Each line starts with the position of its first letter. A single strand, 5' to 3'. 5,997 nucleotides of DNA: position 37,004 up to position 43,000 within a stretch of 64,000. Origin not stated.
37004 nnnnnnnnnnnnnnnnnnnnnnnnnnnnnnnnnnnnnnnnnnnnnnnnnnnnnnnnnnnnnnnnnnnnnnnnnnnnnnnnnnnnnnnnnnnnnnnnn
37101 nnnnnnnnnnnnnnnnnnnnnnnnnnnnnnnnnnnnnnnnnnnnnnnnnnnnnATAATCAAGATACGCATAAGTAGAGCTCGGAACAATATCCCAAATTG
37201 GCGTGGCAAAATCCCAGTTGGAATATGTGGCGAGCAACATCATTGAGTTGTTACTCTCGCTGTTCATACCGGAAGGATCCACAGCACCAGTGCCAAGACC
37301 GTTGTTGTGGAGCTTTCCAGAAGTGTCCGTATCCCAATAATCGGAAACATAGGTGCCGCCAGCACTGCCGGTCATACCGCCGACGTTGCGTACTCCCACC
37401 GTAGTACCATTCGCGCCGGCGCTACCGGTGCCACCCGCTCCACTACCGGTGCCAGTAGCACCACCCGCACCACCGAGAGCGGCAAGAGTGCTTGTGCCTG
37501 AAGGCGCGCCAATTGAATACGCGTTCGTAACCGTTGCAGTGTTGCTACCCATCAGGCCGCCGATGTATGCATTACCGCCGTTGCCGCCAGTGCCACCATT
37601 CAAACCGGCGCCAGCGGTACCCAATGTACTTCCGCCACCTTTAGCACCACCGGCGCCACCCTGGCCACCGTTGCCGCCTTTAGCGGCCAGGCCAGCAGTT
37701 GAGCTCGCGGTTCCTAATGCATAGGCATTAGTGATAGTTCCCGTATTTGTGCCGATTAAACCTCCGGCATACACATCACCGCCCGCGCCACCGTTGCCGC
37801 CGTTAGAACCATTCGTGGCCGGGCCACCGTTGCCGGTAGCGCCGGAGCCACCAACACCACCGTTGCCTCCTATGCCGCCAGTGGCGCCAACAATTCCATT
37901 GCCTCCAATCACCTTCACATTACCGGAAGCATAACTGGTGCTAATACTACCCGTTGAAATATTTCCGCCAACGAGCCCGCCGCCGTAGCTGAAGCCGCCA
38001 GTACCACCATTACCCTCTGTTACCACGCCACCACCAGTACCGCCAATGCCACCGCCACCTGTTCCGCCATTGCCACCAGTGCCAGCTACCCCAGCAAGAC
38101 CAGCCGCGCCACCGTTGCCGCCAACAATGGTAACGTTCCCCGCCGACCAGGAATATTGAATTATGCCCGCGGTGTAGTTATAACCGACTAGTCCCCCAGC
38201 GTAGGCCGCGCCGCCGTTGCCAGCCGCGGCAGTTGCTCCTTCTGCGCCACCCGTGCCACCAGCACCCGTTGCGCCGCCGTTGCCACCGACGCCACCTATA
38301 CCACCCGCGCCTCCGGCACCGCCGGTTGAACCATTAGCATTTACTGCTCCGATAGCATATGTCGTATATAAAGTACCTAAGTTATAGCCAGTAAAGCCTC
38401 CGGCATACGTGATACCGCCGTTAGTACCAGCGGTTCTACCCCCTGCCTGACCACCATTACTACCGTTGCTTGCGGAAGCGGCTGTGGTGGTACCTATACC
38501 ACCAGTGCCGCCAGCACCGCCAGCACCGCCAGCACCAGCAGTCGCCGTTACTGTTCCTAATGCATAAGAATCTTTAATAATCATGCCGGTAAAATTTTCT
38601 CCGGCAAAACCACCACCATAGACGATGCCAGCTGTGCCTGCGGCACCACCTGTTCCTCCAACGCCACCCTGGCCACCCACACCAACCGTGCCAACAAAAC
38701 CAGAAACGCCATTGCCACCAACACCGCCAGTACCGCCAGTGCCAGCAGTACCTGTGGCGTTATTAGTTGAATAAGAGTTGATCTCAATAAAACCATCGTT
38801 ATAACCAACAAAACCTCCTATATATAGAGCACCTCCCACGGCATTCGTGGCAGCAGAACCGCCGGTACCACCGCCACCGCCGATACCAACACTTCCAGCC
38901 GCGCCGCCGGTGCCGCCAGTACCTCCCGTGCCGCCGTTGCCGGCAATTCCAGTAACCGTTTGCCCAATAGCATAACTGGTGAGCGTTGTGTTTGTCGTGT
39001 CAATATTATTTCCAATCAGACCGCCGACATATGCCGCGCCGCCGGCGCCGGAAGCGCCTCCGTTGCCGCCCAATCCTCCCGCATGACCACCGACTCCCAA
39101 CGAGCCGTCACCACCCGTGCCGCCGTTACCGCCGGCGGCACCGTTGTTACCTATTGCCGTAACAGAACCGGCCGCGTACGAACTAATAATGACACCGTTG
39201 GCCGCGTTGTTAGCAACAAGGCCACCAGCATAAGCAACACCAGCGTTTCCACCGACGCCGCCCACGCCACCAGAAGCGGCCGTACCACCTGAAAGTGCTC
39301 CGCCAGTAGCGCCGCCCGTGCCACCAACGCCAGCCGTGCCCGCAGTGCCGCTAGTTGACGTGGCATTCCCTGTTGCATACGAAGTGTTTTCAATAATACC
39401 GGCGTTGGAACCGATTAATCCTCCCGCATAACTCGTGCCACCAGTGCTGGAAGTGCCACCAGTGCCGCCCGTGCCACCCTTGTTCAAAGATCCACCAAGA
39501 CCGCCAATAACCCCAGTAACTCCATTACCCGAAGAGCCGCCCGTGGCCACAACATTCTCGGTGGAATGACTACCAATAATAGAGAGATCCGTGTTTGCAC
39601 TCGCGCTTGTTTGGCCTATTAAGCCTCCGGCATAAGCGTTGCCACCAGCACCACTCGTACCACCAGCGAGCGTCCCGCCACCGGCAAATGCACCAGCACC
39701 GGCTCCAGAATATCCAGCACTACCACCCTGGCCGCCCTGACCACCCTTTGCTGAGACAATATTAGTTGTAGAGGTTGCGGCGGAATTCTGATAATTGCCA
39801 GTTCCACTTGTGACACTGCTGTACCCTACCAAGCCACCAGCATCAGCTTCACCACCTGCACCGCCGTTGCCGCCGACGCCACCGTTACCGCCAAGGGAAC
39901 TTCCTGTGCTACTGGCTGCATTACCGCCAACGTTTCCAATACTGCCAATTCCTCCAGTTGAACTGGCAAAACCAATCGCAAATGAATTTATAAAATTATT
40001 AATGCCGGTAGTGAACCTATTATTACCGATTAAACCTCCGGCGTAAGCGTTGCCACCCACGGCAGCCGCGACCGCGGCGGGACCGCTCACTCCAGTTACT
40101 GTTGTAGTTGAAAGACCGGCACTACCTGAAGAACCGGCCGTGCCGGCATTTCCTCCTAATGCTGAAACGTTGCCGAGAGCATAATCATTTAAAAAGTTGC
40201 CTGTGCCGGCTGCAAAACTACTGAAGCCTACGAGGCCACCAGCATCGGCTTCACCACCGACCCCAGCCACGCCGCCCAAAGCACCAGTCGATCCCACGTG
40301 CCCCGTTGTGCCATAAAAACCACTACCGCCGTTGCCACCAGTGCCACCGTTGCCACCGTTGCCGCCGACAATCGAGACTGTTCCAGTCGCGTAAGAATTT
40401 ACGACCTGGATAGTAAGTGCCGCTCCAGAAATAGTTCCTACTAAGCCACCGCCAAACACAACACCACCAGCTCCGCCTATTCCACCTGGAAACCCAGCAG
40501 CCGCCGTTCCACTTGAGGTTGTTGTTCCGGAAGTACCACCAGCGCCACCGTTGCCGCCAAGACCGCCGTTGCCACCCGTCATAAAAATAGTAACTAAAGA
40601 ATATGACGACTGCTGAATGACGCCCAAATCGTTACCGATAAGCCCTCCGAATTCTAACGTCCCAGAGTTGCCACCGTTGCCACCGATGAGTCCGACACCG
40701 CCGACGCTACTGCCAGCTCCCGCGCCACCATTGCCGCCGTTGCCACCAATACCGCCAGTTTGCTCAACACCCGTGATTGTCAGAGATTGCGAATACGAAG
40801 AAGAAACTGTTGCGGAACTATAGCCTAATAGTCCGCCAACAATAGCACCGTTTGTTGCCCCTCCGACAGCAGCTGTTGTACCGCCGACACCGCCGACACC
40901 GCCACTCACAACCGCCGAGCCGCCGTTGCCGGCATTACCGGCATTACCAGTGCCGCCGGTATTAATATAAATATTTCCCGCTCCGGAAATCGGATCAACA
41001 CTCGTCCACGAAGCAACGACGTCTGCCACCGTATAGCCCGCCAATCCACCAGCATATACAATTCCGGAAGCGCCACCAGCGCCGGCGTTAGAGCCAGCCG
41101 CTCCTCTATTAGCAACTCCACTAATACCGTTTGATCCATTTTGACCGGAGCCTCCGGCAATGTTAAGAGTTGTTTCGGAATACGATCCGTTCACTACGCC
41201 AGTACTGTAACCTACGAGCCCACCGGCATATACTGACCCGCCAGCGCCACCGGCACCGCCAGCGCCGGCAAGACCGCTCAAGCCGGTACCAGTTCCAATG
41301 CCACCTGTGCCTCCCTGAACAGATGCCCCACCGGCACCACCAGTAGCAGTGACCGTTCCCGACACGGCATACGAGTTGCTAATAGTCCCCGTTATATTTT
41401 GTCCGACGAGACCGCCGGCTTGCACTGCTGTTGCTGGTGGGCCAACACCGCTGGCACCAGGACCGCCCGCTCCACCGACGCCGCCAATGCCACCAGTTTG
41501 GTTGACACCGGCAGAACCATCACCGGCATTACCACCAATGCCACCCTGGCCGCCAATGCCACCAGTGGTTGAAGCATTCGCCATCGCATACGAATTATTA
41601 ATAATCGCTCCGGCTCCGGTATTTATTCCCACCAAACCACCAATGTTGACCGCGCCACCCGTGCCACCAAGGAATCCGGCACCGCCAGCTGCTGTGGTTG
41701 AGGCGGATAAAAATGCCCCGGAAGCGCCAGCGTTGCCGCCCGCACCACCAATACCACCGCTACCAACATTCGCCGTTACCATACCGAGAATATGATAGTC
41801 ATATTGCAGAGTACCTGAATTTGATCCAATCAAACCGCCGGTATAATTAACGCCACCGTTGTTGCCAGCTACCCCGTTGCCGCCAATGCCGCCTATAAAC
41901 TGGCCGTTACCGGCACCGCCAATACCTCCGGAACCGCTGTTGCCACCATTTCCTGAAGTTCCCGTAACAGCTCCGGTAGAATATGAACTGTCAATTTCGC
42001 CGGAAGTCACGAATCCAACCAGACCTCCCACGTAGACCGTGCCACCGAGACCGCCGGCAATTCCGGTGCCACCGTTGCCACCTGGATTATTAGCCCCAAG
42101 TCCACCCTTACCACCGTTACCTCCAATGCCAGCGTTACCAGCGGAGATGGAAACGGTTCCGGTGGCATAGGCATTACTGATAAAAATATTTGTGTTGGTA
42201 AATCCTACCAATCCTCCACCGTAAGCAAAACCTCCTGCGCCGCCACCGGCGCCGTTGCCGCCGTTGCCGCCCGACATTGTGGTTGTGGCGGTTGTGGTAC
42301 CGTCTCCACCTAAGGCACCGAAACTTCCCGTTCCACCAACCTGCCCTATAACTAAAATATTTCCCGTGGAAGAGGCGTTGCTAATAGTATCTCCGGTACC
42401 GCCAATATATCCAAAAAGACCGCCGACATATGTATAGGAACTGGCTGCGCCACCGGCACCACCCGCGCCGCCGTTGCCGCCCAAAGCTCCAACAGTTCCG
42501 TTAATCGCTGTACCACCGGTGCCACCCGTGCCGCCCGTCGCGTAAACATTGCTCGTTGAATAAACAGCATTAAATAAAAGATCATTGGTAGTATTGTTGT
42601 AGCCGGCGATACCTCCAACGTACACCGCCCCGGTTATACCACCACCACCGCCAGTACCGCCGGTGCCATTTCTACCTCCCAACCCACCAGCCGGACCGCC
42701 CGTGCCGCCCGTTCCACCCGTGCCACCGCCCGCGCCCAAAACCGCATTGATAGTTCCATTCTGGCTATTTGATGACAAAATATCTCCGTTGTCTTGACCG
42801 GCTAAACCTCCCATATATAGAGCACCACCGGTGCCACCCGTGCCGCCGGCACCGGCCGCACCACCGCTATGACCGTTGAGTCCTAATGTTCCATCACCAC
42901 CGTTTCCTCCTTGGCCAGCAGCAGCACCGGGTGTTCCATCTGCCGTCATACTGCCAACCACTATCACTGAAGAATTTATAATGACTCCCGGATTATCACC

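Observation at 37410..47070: About 9.7 kb of GGN-dominated coding sequence (GLUG/Gly-rich repeats) with strong strand compositional skew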

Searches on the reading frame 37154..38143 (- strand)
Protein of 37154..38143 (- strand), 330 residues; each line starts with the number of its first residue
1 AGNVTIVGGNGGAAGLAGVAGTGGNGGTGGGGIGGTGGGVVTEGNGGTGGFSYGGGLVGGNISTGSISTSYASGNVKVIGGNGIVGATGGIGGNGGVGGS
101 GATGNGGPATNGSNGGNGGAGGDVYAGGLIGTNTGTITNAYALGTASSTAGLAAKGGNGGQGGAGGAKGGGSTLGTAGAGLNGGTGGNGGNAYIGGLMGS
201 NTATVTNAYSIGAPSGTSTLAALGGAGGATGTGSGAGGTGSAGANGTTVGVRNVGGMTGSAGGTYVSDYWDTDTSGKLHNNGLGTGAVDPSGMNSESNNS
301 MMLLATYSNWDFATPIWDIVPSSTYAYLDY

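Call 89: search_protein_families(library=pfam, proteins=[window:37154-38143:-], max_evalue=1)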
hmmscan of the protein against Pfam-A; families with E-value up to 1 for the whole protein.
window:37154-38143:- (330 aa): 0 families

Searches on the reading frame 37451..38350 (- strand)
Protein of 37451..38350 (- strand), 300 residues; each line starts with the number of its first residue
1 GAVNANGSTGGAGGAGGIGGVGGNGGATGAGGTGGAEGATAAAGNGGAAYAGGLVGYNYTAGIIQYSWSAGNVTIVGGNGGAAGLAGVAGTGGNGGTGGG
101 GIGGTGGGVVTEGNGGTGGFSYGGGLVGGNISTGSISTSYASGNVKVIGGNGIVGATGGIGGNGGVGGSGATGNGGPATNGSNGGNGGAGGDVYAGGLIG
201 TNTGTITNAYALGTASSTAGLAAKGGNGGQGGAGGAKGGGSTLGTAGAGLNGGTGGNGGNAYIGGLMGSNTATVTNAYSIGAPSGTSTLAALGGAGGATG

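Call 8: search_protein_families(library=pfam, proteins=[window:37451-38350:-], max_evalue=10)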
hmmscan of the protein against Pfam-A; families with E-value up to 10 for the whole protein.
window:37451-38350:- (300 aa): 1 family
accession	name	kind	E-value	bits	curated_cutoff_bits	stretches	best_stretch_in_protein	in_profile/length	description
PF07581.17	Glug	-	0.00028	21.5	20.5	4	193-214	3-26/28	The GLUG motif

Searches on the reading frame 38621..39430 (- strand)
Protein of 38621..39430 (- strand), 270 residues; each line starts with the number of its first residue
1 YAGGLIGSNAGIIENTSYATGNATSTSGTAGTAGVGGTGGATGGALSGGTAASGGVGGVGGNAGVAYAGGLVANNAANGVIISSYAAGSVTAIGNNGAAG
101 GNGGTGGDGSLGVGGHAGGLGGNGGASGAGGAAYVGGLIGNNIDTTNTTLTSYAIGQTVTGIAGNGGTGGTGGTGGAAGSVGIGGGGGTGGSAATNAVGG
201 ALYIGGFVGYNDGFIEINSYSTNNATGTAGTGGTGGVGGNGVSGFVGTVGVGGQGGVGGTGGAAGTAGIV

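Call 27: find_homologous_proteins(query=window:38621-39430:-, max_evalue=0.00001)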
Query window:38621-39430:- (270 aa): 1 proteins with E <= 0.00001 among 8000 candidates.
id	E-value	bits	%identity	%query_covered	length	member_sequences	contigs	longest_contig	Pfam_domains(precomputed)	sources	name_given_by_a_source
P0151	1.8e-9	55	-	-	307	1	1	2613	-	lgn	-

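Call 36: predict_structure(alignment_id=A3)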
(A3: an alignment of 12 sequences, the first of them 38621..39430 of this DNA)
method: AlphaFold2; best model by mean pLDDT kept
length: 270 residues; sequences in the alignment: 12
mean_pLDDT: 80.6   pTM: 0.73
mean pLDDT of the five models: 80.6, 80.0, 80.0, 76.8, 76.1
residues with pLDDT >= 90: 90; 70-90: 108; 50-70: 72; < 50: 0
segments of 3 or more residues with pLDDT < 50: none
pLDDT, mean of each block of 10 residues (from residue 1): 75 66 90 91 66 91 92 69 74 94 90 74 93 87 60 67 93 86 74 88 84 62 85 88 73 79 82
secondary structure, 60 per line:
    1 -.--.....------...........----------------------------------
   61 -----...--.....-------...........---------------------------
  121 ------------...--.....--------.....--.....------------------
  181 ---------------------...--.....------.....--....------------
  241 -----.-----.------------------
elements in order: E5-9 E16-26 E66-68 E71-75 E83-93 E133-135 E138-142 E151-155 E158-162 E202-204 E207-211 E218-222 E225-228

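Call 41: fold_search(model_id=the predicted structure, library=pdb)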
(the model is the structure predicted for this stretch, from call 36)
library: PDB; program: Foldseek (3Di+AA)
matches with E <= 10: 8; with E <= 0.001: 1
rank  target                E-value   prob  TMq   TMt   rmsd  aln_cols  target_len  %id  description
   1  7jjv_A                6.5e-04  0.47  0.12  0.21  25.1       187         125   24  Crystal waters on the nine polyproline type II helical bundle springtail antifreeze protein from Granisotoma rainieri  (released 2021-01-27)
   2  7jjv_B                4.7e-03  0.16  0.11  0.18  18.9       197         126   24  Crystal waters on the nine polyproline type II helical bundle springtail antifreeze protein from Granisotoma rainieri  (released 2021-01-27)
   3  9u4u_A                1.9e-01  0.02  0.09  0.13  28.6       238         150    8  Structure of the functional amyloid FapC from Pseudomonas sp.UK4 (released 2025-08-06)
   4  3bog_A                6.1e-01  0.06  0.11  0.31  23.8       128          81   24  Snow Flea Antifreeze Protein Quasi-racemate (released 2008-09-23)
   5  2pne                  7.2e-01  0.05  0.10  0.27  26.1       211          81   18  Crystal Structure of the Snow Flea Antifreeze Protein (released 2008-04-29)
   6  5zl5_C                5.2e+00  0.00  0.05  0.04  31.5       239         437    9  Crystal structure of DFA-IIIase mutant C387A from Arthrobacter chlorophenolicus A6 (released 2018-12-19)
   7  5awg_A                6.1e+00  0.00  0.08  0.07  32.2       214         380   14  Crystal structure of Hg-bound SufB-SufC-SufD complex from Escherichia coli (released 2015-11-11)
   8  4dn7_A                6.4e+00  0.00  0.08  0.06  27.9       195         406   11  CRYSTAL STRUCTURE OF putative ABC transporter, ATP-binding protein from Methanosarcina mazei Go1 (released 2012-02-22)

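Call 47: fold_search(model_id=the predicted structure, library=viral)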
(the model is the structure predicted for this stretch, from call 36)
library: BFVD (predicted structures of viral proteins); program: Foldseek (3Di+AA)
matches with E <= 10: 74; with E <= 0.001: 0
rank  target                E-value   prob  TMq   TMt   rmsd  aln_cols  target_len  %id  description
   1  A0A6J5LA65            3.3e-03  0.06  0.11  0.06  52.8       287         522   26  Collagen triple helix repeat [uncultured Caudovirales phage]
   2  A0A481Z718            7.0e-03  0.41  0.20  0.08  25.4       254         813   19  Collagen triple helix repeat protein [Pithovirus LCPAC302]
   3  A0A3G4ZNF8            5.7e-02  0.11  0.16  0.04  38.1       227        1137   18  DUF7932 domain-containing protein [Terrestrivirus sp.]
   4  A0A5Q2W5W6            7.4e-02  0.08  0.13  0.13  19.7       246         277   21  (no name in the UniProt tables at hand)
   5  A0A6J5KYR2            1.0e-01  0.07  0.14  0.16  22.7       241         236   11  Uncharacterized protein [uncultured Caudovirales phage]
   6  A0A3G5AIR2            4.3e-01  0.00  0.06  0.03  31.9       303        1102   28  Collagen-like protein [Solumvirus sp.]
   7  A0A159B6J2            6.3e-01  0.01  0.11  0.08  32.9       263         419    8  (no name in the UniProt tables at hand)
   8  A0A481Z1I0            6.6e-01  0.02  0.11  0.04  22.8       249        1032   18  Uncharacterized protein [Mimivirus LCMiAC02]
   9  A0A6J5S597            7.4e-01  0.05  0.14  0.11  14.4       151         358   20  Uncharacterized protein [uncultured Caudovirales phage]
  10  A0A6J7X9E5            7.8e-01  0.00  0.07  0.03  32.4       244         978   20  Major tropism determinant N-terminal domain-containing protein [uncultured Caudovirales phage]
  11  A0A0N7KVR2            8.2e-01  0.03  0.16  0.14  21.7       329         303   17  (no name in the UniProt tables at hand)
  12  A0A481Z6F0            1.1e+00  0.01  0.09  0.06  30.8       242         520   23  Collagen triple helix repeat protein (Fragment) [Pithovirus LCPAC104]
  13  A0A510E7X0            1.3e+00  0.02  0.12  0.05  21.4       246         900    9  (no name in the UniProt tables at hand)
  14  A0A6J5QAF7            1.3e+00  0.02  0.18  0.17  46.6       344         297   20  Uncharacterized protein [uncultured Caudovirales phage]
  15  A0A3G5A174            1.3e+00  0.01  0.11  0.14  31.1       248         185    8  Uncharacterized protein [Harvfovirus sp.]
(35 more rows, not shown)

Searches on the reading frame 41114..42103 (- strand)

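Call 89: search_protein_families(library=pfam, proteins=[window:41114-42103:-], max_evalue=1)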
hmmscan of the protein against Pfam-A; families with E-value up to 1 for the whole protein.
window:41114-42103:- (330 aa): 1 family
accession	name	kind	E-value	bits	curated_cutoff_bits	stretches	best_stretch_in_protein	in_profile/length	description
PF07581.17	Glug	-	3.8e-05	24.2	20.5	3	22-47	2-28/28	The GLUG motif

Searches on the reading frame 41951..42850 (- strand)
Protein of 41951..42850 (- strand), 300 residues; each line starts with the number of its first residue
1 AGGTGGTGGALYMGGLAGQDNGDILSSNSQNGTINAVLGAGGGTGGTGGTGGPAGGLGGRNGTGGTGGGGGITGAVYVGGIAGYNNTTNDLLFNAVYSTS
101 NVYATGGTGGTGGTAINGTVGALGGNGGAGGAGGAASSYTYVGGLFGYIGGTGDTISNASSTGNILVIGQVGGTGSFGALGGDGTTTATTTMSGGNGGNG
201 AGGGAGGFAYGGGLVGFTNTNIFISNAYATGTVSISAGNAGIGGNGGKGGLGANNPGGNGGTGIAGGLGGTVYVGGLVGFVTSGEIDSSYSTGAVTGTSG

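Call 8: search_protein_families(library=pfam, proteins=[window:41951-42850:-], max_evalue=10)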
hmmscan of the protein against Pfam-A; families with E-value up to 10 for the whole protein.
window:41951-42850:- (300 aa): 1 family
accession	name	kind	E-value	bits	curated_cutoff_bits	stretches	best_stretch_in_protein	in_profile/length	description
PF07581.17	Glug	-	0.0012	19.6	20.5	3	271-296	2-28/28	The GLUG motif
